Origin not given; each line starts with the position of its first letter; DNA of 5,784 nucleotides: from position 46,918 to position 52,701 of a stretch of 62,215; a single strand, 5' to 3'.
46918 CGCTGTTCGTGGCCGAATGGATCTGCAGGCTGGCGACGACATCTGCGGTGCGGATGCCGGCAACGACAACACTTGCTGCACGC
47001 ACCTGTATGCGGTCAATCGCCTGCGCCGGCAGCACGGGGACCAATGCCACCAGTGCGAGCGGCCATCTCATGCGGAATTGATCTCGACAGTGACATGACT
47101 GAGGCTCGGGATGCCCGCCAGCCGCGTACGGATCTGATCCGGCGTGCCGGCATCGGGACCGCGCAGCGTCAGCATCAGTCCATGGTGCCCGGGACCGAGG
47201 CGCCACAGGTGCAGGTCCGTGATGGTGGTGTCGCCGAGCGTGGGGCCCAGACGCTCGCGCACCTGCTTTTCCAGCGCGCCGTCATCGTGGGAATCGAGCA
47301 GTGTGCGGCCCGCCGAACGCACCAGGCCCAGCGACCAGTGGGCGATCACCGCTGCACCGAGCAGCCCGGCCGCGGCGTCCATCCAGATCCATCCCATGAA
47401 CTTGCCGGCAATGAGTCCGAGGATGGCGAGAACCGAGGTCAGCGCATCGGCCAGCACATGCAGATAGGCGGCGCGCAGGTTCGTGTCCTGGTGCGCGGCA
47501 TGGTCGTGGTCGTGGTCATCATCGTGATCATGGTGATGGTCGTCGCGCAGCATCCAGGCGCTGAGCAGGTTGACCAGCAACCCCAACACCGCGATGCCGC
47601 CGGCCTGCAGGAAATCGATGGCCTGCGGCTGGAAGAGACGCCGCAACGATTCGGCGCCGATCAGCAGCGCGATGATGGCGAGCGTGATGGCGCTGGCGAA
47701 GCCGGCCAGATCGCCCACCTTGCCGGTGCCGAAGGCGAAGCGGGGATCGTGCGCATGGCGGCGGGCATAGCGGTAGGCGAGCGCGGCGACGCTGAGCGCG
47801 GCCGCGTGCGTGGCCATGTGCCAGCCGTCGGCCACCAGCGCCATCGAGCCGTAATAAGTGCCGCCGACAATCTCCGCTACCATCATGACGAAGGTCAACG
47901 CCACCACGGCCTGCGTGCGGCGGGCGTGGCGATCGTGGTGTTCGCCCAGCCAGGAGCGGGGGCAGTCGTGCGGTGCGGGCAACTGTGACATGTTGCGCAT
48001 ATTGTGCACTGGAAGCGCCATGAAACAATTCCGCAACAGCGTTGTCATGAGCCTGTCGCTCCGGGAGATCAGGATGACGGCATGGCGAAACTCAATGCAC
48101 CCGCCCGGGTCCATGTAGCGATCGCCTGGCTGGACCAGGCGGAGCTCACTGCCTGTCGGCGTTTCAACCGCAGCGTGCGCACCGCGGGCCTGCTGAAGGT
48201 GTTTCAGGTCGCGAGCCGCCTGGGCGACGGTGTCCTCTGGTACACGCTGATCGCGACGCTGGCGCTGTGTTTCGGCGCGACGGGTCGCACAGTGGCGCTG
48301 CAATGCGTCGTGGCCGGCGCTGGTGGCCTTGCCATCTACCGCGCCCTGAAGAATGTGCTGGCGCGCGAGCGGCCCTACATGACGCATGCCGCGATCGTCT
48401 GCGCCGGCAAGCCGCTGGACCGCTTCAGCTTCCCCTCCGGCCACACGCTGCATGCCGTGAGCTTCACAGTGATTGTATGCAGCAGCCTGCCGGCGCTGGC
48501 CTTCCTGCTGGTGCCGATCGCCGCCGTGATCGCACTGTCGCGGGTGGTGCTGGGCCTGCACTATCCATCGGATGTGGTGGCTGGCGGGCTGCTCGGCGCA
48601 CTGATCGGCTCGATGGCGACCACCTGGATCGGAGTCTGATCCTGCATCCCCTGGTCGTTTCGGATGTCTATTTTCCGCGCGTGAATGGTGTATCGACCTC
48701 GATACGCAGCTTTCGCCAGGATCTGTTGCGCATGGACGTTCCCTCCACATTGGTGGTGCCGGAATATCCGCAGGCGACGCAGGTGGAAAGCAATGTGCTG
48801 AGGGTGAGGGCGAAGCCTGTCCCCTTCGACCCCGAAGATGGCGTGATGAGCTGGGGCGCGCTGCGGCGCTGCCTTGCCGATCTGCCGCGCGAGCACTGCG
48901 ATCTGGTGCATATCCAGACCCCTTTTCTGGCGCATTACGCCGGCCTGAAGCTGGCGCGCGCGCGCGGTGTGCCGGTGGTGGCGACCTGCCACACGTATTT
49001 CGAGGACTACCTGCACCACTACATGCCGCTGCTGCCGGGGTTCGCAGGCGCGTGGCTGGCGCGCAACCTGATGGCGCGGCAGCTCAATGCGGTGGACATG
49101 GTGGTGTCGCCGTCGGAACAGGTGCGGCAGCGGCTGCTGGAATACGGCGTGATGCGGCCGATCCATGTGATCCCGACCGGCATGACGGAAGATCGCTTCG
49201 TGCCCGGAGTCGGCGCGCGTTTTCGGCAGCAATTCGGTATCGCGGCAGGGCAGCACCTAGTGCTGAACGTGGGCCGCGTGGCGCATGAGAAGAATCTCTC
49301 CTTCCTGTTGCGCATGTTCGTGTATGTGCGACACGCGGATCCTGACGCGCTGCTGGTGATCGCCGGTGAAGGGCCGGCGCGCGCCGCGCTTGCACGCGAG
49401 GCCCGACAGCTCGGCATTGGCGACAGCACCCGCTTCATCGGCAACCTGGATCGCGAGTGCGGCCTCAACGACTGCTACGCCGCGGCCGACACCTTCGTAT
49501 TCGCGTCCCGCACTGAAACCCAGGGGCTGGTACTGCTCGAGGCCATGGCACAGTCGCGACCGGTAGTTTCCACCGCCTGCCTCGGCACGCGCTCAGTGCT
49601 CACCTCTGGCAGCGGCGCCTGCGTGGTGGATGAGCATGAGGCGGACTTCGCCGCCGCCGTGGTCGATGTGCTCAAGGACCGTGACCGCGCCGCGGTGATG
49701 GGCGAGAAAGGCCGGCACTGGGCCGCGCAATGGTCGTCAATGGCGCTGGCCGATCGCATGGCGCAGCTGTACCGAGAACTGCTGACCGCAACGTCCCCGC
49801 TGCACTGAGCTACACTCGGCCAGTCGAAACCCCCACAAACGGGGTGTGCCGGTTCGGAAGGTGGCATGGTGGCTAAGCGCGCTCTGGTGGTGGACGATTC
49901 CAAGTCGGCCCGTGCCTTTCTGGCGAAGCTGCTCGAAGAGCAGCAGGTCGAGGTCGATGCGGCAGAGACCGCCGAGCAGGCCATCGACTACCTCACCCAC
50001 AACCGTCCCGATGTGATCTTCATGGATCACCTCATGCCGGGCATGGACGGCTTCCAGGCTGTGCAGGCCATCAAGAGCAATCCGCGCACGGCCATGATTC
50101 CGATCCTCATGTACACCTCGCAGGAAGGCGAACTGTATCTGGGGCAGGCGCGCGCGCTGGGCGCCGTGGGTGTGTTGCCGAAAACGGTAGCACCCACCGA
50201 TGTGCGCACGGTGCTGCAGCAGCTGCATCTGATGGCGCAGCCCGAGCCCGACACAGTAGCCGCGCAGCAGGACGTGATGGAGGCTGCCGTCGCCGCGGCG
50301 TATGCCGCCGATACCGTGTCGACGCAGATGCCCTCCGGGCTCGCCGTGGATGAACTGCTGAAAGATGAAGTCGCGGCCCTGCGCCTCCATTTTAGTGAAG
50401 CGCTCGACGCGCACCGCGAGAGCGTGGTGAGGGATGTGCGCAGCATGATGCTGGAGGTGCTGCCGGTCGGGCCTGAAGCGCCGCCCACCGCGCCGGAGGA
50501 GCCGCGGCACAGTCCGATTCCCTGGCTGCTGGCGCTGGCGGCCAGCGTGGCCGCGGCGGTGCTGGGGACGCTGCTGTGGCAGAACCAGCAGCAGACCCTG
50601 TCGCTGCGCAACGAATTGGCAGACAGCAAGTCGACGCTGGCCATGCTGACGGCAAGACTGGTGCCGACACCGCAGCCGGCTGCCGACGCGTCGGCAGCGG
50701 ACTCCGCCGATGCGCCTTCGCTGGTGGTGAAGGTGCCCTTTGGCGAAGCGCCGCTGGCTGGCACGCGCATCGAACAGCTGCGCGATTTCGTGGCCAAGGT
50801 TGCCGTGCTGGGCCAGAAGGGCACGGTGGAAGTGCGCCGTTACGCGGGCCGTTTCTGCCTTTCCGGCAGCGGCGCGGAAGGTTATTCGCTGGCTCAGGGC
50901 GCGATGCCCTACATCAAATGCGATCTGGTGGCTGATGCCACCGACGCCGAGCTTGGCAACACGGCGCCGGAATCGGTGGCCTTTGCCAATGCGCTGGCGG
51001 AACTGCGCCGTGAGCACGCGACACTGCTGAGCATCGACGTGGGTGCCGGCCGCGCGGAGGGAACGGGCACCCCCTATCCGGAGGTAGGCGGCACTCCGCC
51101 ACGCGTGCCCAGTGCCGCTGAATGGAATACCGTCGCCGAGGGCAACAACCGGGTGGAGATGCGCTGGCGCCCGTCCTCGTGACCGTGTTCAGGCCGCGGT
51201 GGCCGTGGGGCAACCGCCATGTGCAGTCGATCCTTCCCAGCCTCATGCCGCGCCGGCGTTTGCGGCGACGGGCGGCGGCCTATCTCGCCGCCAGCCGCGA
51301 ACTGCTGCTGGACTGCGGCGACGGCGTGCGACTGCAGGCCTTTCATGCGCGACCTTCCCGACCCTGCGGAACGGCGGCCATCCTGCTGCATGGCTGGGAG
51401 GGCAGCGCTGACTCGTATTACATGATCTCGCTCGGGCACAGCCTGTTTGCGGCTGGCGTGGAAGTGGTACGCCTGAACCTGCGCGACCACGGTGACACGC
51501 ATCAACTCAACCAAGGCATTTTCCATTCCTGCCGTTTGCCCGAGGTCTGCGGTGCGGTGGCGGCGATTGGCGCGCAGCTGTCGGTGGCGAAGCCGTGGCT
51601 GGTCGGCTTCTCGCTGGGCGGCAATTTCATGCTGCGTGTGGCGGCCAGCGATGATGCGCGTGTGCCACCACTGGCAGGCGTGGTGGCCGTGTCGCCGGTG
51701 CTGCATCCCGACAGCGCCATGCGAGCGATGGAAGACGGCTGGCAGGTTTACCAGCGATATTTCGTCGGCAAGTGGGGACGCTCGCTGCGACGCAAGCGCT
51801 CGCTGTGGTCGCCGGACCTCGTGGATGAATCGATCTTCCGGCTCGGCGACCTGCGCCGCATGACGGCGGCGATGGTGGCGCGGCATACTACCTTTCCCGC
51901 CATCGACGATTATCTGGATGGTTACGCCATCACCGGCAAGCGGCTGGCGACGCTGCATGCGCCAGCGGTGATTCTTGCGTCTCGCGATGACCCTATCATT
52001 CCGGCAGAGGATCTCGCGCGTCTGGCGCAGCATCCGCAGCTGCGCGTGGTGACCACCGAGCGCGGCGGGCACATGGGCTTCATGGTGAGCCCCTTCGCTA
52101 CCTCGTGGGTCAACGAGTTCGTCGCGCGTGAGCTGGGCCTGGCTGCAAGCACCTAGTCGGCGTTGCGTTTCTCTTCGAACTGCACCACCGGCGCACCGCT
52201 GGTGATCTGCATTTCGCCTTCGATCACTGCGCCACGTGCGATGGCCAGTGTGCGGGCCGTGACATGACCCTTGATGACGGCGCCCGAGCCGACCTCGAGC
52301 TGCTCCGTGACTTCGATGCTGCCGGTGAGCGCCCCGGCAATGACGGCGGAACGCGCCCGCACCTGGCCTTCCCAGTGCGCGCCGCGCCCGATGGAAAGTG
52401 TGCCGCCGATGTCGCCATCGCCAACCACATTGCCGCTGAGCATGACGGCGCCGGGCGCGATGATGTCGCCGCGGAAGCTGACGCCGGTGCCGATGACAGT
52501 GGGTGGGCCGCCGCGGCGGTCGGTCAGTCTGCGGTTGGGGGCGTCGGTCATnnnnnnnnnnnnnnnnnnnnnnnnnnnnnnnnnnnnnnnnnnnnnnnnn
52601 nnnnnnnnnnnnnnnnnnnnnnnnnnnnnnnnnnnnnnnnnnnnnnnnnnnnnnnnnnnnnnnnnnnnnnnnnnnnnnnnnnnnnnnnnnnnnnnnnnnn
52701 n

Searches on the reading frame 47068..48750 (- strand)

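Call 10: search_protein_families(library=pfam, proteins=[window:47068-48750:-], max_evalue=0.001)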
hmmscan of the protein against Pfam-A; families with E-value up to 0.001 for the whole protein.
window:47068-48750:- (560 aa): 1 family
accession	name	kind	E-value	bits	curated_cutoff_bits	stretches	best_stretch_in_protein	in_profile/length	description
PF01545.26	Cation_efflux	-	1.6e-32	113.4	26.6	1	281-485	3-198/198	Cation efflux family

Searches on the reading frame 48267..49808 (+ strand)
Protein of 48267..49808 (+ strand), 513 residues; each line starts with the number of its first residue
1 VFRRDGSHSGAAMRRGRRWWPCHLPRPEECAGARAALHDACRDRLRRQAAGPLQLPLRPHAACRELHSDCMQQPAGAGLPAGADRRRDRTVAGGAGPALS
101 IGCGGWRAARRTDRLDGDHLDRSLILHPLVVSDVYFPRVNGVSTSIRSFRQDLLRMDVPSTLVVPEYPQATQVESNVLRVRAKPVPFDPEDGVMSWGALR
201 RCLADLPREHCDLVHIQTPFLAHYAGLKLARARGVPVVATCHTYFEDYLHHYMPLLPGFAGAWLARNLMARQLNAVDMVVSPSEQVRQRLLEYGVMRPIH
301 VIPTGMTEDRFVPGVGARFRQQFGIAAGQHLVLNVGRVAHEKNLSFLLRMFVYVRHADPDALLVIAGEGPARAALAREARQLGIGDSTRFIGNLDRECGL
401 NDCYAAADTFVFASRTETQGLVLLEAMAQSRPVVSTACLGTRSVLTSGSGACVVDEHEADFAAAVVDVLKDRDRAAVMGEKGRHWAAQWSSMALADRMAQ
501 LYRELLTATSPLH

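Call 25: search_protein_families(library=pfam, proteins=[window:48267-49808:+], max_evalue=0.01)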
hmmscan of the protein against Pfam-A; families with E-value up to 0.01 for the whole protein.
window:48267-49808:+ (513 aa): 6 families
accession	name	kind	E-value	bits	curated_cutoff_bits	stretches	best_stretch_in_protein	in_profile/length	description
PF00534.26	Glycos_transf_1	-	1.8e-34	119.2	26.4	1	319-485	5-172/172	Glycosyl transferases group 1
PF13692.12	Glyco_trans_1_4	-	6.7e-31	107.9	27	1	330-471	2-142/142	Glycosyl transferases group 1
PF13439.12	Glyco_transf_4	-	3.7e-30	105.6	28.5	1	139-309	1-169/170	Glycosyltransferase Family 4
PF13579.12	Glyco_trans_4_4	-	1.8e-17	64.6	29.7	1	140-305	1-158/158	Glycosyl transferase 4-like domain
PF20706.3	GT4-conflict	-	2.7e-05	23.8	26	1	310-476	176-362/385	Family 4 Glycosyltransferase in conflict systems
PF13524.12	Glyco_trans_1_2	-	0.0078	16.6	25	0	400-491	40-135/144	Glycosyl transferase-like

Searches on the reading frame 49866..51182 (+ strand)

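Call 10: search_protein_families(library=pfam, proteins=[window:49866-51182:+], max_evalue=0.001)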
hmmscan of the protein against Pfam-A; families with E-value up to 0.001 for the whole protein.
window:49866-51182:+ (438 aa): 2 families
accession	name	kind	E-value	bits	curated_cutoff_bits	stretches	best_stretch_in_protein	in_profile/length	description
PF00072.30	Response_reg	-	4.4e-24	85.2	30.2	1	7-117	2-110/111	Response regulator receiver domain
PF20274.4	cREC_REC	-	0.00044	21.3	27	0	7-73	3-60/88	Cyclic-phosphate processing Receiver domain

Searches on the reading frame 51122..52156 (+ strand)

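Call 10: search_protein_families(library=pfam, proteins=[window:51122-52156:+], max_evalue=0.001)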
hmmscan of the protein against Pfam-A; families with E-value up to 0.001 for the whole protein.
window:51122-52156:+ (344 aa): 4 families
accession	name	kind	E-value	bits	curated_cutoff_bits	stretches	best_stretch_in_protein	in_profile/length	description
PF00561.26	Abhydrolase_1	-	2.4e-18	67.2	25.8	1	87-324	4-245/245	alpha/beta hydrolase fold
PF12697.13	Abhydrolase_6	-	3.5e-14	54.4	26.3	1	87-321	2-208/217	Alpha/beta hydrolase family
PF12146.15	Hydrolase_4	-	1.3e-07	31.6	27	1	87-313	8-228/239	Serine aminopeptidase, S33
PF06821.19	Ser_hydrolase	-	1.8e-06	28.4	22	1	276-319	112-155/172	Serine hydrolase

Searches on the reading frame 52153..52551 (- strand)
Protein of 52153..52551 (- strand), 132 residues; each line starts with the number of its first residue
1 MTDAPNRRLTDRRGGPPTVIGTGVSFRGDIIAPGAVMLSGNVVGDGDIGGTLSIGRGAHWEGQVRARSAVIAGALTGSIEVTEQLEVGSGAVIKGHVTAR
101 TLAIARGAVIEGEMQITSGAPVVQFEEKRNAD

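Call 10: search_protein_families(library=pfam, proteins=[window:52153-52551:-], max_evalue=0.001)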
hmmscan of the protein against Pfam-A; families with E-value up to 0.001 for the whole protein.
window:52153-52551:- (132 aa): 1 family
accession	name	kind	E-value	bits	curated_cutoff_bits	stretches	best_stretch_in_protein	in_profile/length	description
PF04519.19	Bactofilin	-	5e-20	72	27.9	1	18-114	1-97/98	Polymer-forming cytoskeletal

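Call 11: find_related_loci(query=window:52153-52551:-, collection=genome_contigs, flank=4000)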
Query window:52153-52551:- (132 aa) in genome_contigs; peptide patterns used: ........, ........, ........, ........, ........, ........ (x = any residue, [..] = any of these).
204 stretches matched a pattern; 5 encode a relative of the query (tblastn E <= 1e-3); 5 distinct loci.
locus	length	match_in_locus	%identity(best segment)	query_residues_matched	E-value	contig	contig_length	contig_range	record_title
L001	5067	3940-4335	98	1-132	7e-82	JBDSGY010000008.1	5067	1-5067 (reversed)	MAG: Steroidobacteraceae bacterium isolate cluster1_bin.263 k127_474346, whole genome shotgun sequence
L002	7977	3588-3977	90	1-130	2e-73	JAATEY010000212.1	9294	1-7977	MAG: Gammaproteobacteria bacterium isolate bin_15 k141_1368955, whole genome shotgun sequence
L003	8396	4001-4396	87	1-132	2e-72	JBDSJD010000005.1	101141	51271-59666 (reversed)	MAG: Steroidobacteraceae bacterium isolate cluster1_bin.314 k127_484992, whole genome shotgun sequence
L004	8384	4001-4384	79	1-128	4e-66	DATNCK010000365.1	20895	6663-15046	MAG TPA_asm: Steroidobacteraceae bacterium isolate SMAG_U11212 k141_2171918, whole genome shotgun sequence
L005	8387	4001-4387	91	1-129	2e-74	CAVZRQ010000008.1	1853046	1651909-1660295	MAG: uncultured Gammaproteobacteria bacterium isolate MFD00905.bin.2.55 genome assembly, contig: contig_5050, whole geno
